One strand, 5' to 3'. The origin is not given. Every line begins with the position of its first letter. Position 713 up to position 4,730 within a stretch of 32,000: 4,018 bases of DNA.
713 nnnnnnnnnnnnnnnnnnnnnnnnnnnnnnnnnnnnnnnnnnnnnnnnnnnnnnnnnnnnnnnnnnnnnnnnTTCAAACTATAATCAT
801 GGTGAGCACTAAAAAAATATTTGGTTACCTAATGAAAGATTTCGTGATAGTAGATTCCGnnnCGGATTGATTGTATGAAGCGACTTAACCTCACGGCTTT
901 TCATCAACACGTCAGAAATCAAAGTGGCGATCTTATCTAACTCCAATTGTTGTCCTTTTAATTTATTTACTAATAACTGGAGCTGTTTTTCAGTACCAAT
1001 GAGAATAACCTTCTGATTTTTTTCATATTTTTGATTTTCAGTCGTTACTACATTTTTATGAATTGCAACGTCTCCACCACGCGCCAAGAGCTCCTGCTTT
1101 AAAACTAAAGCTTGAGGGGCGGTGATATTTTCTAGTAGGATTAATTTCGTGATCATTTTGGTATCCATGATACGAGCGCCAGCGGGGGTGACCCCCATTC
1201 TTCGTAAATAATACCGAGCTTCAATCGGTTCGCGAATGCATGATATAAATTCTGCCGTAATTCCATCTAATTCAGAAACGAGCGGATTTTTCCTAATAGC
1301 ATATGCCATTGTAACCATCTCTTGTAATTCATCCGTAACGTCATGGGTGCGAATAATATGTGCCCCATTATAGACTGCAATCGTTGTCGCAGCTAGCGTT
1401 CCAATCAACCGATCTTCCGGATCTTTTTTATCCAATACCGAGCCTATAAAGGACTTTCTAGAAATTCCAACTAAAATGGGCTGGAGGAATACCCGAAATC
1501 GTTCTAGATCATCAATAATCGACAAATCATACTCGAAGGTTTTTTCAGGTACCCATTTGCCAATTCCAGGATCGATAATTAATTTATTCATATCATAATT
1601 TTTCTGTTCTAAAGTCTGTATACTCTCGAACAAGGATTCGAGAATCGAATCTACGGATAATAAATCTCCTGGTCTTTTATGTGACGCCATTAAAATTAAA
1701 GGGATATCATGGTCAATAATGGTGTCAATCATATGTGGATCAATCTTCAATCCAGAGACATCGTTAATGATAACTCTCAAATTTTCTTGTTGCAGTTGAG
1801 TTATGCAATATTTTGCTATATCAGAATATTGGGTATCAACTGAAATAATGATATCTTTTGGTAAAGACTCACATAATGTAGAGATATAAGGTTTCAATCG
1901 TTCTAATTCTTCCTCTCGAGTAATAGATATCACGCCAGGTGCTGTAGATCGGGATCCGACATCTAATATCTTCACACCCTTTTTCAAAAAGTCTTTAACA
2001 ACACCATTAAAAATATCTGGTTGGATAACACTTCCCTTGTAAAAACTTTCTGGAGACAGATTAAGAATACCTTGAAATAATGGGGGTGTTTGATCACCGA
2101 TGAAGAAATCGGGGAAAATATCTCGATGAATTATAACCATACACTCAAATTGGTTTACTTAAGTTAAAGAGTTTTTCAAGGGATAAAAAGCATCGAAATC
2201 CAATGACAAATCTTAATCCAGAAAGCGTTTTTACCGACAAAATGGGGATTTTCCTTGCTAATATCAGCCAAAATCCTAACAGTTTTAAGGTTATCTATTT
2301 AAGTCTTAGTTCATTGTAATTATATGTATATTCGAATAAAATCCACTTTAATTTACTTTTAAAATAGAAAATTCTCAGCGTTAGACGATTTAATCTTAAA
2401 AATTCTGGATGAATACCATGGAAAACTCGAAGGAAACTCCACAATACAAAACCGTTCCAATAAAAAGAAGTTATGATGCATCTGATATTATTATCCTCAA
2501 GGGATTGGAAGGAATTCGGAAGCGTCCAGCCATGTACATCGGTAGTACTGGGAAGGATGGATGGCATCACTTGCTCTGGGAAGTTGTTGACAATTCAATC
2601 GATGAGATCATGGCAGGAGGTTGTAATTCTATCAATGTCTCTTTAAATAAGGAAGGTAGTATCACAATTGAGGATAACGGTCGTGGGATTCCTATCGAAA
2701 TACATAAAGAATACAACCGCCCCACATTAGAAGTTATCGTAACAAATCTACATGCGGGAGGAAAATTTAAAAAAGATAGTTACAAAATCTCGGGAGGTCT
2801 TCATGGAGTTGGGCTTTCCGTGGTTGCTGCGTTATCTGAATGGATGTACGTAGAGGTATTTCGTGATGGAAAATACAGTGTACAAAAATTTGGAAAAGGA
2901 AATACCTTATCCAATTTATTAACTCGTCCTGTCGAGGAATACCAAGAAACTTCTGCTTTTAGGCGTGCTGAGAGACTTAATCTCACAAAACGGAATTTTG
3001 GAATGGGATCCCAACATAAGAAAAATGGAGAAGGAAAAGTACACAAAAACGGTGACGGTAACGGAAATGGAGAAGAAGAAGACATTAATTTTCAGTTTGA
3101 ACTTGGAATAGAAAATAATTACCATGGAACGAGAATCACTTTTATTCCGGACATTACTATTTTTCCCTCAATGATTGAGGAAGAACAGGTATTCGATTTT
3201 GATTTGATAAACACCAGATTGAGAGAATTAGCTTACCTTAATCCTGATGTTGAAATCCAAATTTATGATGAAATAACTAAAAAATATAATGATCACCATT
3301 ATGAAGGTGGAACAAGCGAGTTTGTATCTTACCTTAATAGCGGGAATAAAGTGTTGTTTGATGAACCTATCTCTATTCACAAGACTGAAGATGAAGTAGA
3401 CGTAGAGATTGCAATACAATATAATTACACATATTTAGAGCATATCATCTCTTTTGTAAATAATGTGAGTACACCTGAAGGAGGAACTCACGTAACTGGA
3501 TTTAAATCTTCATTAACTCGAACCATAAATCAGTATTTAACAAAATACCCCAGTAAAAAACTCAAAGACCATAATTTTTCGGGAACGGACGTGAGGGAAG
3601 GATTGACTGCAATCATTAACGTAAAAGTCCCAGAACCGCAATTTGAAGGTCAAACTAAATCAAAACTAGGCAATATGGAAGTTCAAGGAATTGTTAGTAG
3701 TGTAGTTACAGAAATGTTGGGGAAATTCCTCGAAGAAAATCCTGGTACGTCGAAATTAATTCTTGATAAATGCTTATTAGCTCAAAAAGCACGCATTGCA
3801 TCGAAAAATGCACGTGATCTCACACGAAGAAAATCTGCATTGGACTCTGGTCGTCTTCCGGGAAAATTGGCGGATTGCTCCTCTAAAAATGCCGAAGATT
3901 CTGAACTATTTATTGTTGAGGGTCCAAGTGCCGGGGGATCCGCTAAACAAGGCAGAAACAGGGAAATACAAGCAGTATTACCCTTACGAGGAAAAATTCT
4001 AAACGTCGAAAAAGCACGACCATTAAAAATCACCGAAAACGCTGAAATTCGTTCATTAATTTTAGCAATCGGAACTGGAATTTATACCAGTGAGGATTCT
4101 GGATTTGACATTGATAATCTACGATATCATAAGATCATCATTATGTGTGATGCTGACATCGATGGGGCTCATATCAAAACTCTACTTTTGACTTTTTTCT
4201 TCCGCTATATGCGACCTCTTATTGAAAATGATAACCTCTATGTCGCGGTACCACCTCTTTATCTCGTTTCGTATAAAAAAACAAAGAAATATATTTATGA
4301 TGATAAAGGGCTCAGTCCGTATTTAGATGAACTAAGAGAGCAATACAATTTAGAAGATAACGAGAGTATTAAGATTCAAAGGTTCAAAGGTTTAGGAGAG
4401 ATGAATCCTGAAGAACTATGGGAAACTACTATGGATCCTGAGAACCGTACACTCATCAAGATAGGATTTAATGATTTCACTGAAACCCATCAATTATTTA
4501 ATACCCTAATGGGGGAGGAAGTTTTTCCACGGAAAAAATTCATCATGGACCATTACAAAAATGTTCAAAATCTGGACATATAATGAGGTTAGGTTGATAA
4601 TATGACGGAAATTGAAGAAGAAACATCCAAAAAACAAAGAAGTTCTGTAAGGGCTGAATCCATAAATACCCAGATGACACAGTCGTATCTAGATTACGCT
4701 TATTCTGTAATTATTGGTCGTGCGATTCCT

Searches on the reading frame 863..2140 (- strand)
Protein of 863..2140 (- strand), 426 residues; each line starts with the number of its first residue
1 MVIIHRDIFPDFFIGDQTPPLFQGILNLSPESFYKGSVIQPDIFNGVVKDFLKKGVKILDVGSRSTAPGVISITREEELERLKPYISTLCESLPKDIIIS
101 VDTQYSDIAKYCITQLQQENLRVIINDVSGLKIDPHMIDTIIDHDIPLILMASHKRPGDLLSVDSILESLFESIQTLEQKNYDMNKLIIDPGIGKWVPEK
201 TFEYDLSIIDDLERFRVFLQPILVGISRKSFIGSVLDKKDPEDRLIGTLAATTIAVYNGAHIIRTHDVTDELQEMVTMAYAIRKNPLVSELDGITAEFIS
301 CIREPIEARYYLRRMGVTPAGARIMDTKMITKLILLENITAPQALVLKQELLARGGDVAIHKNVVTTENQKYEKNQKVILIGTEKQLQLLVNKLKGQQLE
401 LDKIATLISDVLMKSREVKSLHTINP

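Call 8: search_protein_families(library=pfam, proteins=[window:863-2140:-], max_evalue=0.001)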
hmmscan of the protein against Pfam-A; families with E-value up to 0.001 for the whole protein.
window:863-2140:- (426 aa): 1 family
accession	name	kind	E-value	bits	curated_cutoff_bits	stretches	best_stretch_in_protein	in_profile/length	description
PF00809.28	Pterin_bind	-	4.1e-45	154.7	25.5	1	24-266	2-244/244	Pterin binding enzyme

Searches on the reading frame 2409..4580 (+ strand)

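Call 8: search_protein_families(library=pfam, proteins=[window:2409-4580:+], max_evalue=0.001)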
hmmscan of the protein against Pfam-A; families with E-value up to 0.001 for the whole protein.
window:2409-4580:+ (724 aa): 4 families
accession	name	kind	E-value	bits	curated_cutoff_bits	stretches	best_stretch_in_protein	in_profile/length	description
PF00204.31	DNA_gyraseB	-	3e-58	196.5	27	1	301-470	1-172/173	DNA gyrase B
PF00986.26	DNA_gyraseB_C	-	6.2e-28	97.2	29.8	1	652-713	2-63/63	DNA gyrase B subunit, carboxyl terminus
PF01751.28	Toprim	-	1e-17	64.5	23.1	1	499-607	1-86/96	Toprim domain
PF02518.31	HATPase_c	-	3e-16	60.3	26.4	1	50-152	4-93/111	Histidine kinase-, DNA gyrase B-, and HSP90-like ATPase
